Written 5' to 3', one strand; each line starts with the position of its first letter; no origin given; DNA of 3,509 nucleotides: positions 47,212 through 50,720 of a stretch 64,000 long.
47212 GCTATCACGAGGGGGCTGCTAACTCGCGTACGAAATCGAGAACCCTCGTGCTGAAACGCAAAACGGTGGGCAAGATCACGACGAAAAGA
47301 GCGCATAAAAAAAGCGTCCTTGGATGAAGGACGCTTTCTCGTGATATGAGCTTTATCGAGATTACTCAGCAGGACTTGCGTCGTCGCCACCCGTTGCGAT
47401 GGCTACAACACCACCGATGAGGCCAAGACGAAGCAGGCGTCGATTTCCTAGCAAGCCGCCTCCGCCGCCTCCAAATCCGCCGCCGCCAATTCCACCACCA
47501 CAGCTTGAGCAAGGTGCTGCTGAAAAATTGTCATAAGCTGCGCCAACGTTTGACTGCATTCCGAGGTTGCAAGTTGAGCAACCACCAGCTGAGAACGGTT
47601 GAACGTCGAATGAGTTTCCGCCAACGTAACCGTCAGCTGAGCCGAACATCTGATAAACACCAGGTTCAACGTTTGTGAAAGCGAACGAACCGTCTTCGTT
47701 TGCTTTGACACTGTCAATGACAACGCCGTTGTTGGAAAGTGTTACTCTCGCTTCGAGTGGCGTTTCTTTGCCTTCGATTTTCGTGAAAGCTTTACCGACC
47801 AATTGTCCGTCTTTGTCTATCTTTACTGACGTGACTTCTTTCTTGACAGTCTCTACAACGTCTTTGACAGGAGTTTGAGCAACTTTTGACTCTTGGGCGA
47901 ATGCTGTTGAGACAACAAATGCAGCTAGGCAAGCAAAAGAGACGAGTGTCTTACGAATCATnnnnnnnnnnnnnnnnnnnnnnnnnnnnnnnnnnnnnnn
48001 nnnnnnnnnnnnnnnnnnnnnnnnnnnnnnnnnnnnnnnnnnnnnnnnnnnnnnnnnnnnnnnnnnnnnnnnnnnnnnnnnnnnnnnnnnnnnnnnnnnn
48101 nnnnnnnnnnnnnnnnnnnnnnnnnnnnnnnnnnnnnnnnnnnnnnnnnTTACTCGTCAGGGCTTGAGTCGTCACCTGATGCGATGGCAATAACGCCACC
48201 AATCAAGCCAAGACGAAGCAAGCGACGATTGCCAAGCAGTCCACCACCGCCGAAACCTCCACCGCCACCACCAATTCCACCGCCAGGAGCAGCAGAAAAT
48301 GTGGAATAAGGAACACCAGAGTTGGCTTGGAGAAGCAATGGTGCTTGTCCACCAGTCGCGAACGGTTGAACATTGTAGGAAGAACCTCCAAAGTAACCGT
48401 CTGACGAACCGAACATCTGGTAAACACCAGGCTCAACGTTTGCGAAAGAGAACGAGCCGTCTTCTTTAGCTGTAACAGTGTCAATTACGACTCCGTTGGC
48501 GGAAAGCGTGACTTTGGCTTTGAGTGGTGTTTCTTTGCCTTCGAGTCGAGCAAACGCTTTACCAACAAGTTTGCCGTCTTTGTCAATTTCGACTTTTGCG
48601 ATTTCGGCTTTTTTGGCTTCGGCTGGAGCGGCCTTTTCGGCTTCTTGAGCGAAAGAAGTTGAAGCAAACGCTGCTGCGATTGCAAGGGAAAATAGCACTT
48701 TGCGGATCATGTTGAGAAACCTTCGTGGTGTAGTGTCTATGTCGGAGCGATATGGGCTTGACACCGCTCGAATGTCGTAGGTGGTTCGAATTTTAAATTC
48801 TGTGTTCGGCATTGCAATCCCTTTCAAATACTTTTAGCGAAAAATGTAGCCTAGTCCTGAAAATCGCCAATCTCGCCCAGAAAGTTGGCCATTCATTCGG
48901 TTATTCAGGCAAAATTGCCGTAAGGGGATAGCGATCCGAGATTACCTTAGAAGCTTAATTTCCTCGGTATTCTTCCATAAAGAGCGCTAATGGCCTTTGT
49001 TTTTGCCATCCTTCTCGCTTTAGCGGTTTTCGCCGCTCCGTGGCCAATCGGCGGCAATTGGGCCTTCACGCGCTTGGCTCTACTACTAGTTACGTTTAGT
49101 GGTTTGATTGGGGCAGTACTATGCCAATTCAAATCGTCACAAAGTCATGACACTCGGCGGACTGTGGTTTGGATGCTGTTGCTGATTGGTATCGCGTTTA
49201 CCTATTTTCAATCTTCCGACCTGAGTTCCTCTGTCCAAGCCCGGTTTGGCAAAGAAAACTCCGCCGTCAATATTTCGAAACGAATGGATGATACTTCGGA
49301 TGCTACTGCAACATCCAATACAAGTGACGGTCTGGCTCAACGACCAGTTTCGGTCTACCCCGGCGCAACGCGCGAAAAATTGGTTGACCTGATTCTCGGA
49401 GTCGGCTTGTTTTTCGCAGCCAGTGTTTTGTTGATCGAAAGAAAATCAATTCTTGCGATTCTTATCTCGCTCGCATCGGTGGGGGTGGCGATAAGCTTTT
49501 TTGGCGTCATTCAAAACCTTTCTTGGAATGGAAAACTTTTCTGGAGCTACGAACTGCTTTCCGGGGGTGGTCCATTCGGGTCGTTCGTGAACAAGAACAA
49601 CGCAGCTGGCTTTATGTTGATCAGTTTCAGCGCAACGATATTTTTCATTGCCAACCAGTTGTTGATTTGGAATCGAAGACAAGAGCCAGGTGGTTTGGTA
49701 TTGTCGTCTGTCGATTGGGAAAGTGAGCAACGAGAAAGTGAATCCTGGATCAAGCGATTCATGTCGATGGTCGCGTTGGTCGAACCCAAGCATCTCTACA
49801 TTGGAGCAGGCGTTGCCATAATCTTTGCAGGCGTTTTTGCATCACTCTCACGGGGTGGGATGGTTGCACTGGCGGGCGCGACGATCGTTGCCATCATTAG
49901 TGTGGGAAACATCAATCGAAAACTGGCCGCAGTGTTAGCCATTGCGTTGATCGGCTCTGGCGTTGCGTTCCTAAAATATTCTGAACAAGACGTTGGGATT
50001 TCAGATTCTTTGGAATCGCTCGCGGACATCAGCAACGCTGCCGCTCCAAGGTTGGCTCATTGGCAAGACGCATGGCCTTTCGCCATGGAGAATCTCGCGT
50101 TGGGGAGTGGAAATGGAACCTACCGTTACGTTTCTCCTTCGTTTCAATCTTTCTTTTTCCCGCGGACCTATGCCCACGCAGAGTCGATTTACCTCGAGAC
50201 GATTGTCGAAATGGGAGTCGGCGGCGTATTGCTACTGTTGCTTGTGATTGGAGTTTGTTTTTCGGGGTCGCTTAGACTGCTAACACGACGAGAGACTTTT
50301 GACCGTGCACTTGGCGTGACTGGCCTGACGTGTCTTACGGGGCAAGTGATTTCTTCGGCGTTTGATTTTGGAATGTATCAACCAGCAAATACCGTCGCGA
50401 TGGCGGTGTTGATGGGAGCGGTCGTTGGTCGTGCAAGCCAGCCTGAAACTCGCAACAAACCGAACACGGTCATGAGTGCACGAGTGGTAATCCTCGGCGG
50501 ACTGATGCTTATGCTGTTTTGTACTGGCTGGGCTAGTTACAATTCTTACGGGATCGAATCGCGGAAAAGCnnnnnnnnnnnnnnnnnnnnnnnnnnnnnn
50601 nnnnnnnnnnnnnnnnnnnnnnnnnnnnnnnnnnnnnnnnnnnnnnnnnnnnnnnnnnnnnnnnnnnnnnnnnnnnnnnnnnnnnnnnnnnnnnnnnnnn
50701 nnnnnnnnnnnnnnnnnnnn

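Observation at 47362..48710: Tandem secreted paralogues with an unnamed conserved C-terminal motif inside a polysaccharide export locus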

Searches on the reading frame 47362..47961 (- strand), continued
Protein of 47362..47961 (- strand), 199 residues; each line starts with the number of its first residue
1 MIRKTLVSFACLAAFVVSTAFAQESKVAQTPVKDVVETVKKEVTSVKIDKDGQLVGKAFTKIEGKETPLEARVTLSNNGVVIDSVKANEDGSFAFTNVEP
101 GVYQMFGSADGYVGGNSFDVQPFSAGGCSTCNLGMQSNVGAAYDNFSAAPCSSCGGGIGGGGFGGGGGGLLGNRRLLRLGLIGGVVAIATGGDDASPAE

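Call 38: fold_search(model_id=the predicted structure, library=pdb)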
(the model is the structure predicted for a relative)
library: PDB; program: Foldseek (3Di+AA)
matches with E <= 10: 1637; with E <= 0.001: 3
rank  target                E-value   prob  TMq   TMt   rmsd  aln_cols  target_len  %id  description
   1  4v4c_B                1.5e-05  1.00  0.32  0.24   3.3        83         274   22  Crystal Structure of Pyrogallol-Phloroglucinol Transhydroxylase from Pelobacter acidigallici (released 2014-07-09)
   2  10ps                  1.6e-04  1.00  0.32  0.13   4.4       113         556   16  Crystal structure of SdrD A2-A3-B1-B2 domains from Staphylococcus aureus JH1 (released 2026-02-11)
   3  3e8v                  2.7e-04  1.00  0.29  0.64   4.0        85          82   18  Crystal structure of a possible transglutaminase-family protein proteolytic fragment from Bacteroides fragilis (released 2008-09-02)
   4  3is1                  1.1e-03  1.00  0.34  0.18   2.4        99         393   15  Crystal structure of functional region of UafA from Staphylococcus saprophyticus in C2 form at 2.45 angstrom resolution (released 2010-09-08)
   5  3irp                  1.1e-03  1.00  0.34  0.17   3.3       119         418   12  Crystal structure of functional region of UafA from Staphylococcus saprophyticus at 1.50 angstrom resolution (released 2010-09-08)
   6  8bdw_H                1.1e-03  1.00  0.34  0.62   3.8        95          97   16  Crystal structure of CnaB2 domain from Lactobacillus plantarum (released 2023-02-22)
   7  3is0                  1.4e-03  1.00  0.33  0.18   2.3        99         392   15  Crystal structure of functional region of UafA from Staphylococcus saprophyticus in the presence of cholesterol (released 2010-09-08)
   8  3irz                  1.5e-03  1.00  0.33  0.18   3.3       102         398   14  Crystal structure of functional region of UafA from Staphylococcus saprophyticus in P212121 form (released 2010-09-08)
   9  8bdw_A                1.8e-03  1.00  0.34  0.63   3.8        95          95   16  Crystal structure of CnaB2 domain from Lactobacillus plantarum (released 2023-02-22)
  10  6fwv_A                3.0e-03  1.00  0.28  0.12   4.5        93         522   17  The Bacillus anthracis TIE protein (released 2018-08-08)
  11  6fwv_B                3.3e-03  1.00  0.28  0.12   4.5        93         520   17  The Bacillus anthracis TIE protein (released 2018-08-08)
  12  8fia_A                3.3e-03  1.00  0.28  0.04   5.4        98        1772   13  The structure of fly Teneurin self assembly (released 2023-05-03)
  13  9k1u_B                4.0e-03  1.00  0.24  0.53   6.0        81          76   20  crystal structure of Rtks and Ppka complex (released 2025-10-22)
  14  4jdz_A                4.5e-03  1.00  0.34  0.17   3.1       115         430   10  Structures of SdrD from Staphylococcus aureus reveal the molecular mechanism of how the cell surface receptors recogni (released 2013-06-19)
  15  4u3s_B                4.8e-03  1.00  0.31  0.38   4.8        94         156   15  Crystal structure of Coh3ScaB-XDoc_M1ScaA complex: A N-terminal interface mutant of type II Cohesin-X-Dockerin complex (released 2015-07-29)
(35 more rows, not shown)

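Call 91: list_cluster_members(proteins=[P0004, P0007, P0068, P0092])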
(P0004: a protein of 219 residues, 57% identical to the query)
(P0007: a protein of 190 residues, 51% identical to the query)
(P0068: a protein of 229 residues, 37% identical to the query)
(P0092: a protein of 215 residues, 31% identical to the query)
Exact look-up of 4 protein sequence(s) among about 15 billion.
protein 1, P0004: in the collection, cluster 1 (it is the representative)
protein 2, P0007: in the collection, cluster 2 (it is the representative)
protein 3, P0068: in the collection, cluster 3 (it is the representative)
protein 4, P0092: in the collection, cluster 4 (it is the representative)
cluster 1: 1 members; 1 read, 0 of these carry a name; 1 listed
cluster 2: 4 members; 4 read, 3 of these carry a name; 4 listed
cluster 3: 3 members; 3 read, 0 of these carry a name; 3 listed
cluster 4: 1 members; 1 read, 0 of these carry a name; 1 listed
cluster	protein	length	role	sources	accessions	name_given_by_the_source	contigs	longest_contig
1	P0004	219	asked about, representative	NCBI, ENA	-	-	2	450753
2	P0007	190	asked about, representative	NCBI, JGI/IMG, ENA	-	hypothetical protein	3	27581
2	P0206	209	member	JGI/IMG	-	hypothetical protein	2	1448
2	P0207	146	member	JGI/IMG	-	hypothetical protein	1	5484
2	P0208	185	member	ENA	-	-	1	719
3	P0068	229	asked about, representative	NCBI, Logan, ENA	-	-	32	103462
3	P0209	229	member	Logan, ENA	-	-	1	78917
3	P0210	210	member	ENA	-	-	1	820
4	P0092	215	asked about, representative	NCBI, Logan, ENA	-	-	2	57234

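Call 100: search_protein_families(library=pfam, proteins=[L013:403-1653:-, L013:1653-2621:-, L013:2618-3760:-, L013:3790-5277:-, L013:5240-6151:-, L011:1497-2465:+, L011:2729-4408:+, L011:4760-5803:-, L009:610-1524:-], max_evalue=0.0001)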
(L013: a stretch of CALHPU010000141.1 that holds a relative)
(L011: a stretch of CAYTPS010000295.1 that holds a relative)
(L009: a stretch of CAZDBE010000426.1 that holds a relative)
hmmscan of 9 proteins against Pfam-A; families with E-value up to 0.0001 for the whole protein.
L013:403-1653:- (416 aa): 3 families
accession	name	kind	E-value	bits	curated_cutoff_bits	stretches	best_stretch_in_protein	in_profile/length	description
PF00535.33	Glycos_transf_2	-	6.3e-10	39.7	23.3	1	52-172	10-121/168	Glycosyl transferase family 2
PF13641.12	Glyco_tranf_2_3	-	3e-09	37.7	27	1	43-169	4-126/230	Glycosyltransferase like family 2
PF13506.12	Glyco_transf_21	-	4.5e-07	29.9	21.7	1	106-271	9-174/174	Glycosyl transferase family 21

L013:1653-2621:- (322 aa): 0 families

L013:2618-3760:- (380 aa): 2 families
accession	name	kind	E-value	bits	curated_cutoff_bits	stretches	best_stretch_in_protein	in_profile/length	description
PF01501.26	Glyco_transf_8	-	3.3e-40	138.7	24.3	1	37-318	2-250/253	Glycosyl transferase family 8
PF18404.7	Glyco_transf_24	-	1.5e-06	28.3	25.7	1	117-157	82-122/268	Glucosyltransferase 24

L013:3790-5277:- (495 aa): 0 families

L013:5240-6151:- (303 aa): 2 families
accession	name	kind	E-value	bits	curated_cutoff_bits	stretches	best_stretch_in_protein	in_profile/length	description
PF07596.16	SBP_bac_10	-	4e-40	139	23.3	1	30-285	1-267/268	Protein of unknown function (DUF1559)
PF07963.17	N_methyl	-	4.1e-09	36.1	21.2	1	1-26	2-27/27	Prokaryotic N-terminal methylation motif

L011:1497-2465:+ (322 aa): 1 family
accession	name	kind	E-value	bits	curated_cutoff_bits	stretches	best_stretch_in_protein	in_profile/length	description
PF12006.13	DUF3500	-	4e-67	227.3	27.2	1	59-318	5-254/297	Protein of unknown function (DUF3500)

L011:2729-4408:+ (559 aa): 1 family
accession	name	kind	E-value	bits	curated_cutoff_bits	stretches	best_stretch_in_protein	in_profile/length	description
PF00474.23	SSF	-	7.9e-80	269.1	22.8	1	34-448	1-406/406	Sodium:solute symporter family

L011:4760-5803:- (347 aa): 2 families
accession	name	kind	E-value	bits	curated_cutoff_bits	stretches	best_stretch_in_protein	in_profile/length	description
PF07596.16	SBP_bac_10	-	5e-41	142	23.3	1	41-318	1-267/268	Protein of unknown function (DUF1559)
PF07963.17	N_methyl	-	6.7e-09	35.4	21.2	1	12-37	2-27/27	Prokaryotic N-terminal methylation motif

L009:610-1524:- (304 aa): 2 families
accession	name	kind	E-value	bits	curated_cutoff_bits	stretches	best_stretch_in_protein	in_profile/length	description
PF07596.16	SBP_bac_10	-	3.3e-40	139.2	23.3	1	30-285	1-266/268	Protein of unknown function (DUF1559)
PF07963.17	N_methyl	-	2.5e-09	36.7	21.2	1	1-26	2-27/27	Prokaryotic N-terminal methylation motif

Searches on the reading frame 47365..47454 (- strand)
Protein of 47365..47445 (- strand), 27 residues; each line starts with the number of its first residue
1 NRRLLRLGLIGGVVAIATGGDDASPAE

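Call 28: search_protein_representatives(alignment_id=A1)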
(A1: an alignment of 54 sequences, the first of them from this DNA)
Query: 54 sequences, 31 profile positions. Proteins with E-value up to 0.001 (for the whole library): 27; up to 1e-10: 0; up to 1e-30: 0. The best 27 are listed.
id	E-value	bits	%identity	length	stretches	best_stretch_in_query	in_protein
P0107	1.6e-10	56.7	-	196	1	1-30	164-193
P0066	4.2e-09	52.2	-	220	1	1-31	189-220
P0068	4.5e-09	52.1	-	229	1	1-31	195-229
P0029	6.3e-09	51.6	-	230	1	1-31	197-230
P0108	1.5e-08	50.4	-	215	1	2-31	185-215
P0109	2.1e-08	49.9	-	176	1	2-31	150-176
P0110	3.5e-08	49.2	-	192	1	3-30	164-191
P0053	6.8e-08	48.3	-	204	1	1-29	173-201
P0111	9.4e-08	47.9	-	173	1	1-31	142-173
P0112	9.8e-08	47.8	-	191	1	2-31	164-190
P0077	1.4e-07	47.3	-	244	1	2-31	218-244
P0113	5.0e-07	45.6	-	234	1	1-31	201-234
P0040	5.8e-07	45.4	-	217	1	1-31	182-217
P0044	6.2e-07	45.2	-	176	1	1-30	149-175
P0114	8.4e-07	44.8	-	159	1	1-29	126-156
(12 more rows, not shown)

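Call 87: search_protein_families(library=pfam, proteins=[window:47365-47445:-], max_evalue=10)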
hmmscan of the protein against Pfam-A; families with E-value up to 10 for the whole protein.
seq(27 aa): 0 families

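Call 88: search_protein_families(library=ncbifam, proteins=[window:47365-47445:-], max_evalue=10)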
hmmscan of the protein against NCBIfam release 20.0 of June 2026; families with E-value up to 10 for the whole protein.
seq(27 aa): 0 families

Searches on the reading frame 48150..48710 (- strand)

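Call 3: search_protein_families(library=pfam, proteins=[window:48150-48710:-], max_evalue=10)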
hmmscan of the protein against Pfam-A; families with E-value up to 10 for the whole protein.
window:48150-48710:- (186 aa): 8 families
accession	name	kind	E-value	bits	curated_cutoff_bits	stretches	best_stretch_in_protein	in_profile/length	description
PF13620.12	CarboxypepD_reg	-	9.5e-05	23.1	32.3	1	65-106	17-59/82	Carboxypeptidase regulatory-like domain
PF14686.12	fn3_3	-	0.0006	20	24.4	1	79-110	29-60/75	Polysaccharide lyase family 4, domain II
PF09430.16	EMC7_beta-sandw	-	0.00084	20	26.6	1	62-106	7-50/122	ER membrane protein complex subunit 7, beta-sandwich domain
PF17210.9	SdrD_B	-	0.00084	20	29.7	1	66-99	28-62/112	SdrD B-like domain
PF17802.7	SpaA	-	0.0027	18.3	23.1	1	37-99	5-56/91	Prealbumin-like fold domain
PF17936.7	Big_6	-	0.018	15.7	27.6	1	64-90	24-51/83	Bacterial Ig domain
PF01105.29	EMP24_GP25L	-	0.048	14.1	25.9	1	32-99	8-77/182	emp24/gp25L/p24 family/GOLD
PF03785.20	Peptidase_C25_C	-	0.093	13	25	1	65-87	28-49/79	Peptidase family C25, C terminal ig-like domain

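Call 4: search_protein_families(library=ncbifam, proteins=[window:48150-48710:-], max_evalue=10)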
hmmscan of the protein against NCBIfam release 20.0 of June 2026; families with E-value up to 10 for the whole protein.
window:48150-48710:- (186 aa): 1 family
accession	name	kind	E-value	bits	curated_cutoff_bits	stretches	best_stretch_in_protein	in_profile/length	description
NF012181.0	MSCRAMM_SdrD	exception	0.14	9.4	2500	1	68-106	711-751/1379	MSCRAMM family adhesin SdrD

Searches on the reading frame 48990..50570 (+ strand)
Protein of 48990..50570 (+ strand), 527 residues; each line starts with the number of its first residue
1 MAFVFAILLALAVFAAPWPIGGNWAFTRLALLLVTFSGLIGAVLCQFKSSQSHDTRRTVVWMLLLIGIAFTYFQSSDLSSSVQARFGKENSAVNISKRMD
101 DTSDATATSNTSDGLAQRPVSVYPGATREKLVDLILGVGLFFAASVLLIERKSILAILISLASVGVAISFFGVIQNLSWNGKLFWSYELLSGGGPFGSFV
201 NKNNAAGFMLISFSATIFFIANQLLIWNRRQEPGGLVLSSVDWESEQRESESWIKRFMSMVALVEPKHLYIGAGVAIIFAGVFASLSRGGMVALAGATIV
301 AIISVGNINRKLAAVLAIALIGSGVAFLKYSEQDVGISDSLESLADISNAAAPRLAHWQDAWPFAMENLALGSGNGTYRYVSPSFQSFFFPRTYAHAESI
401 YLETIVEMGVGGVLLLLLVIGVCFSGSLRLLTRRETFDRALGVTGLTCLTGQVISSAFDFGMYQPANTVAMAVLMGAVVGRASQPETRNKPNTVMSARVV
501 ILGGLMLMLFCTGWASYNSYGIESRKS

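Call 78: search_solved_structures(query=window:48990-50570:+, max_evalue=10, show_alignments=2)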
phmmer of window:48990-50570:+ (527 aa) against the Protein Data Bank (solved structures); distinct sequences matched with E-value up to 10: 1.
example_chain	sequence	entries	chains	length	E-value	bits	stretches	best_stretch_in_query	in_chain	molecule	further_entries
8a3t_T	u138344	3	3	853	2.2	10.2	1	325-388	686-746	Anaphase-promoting complex subunit 2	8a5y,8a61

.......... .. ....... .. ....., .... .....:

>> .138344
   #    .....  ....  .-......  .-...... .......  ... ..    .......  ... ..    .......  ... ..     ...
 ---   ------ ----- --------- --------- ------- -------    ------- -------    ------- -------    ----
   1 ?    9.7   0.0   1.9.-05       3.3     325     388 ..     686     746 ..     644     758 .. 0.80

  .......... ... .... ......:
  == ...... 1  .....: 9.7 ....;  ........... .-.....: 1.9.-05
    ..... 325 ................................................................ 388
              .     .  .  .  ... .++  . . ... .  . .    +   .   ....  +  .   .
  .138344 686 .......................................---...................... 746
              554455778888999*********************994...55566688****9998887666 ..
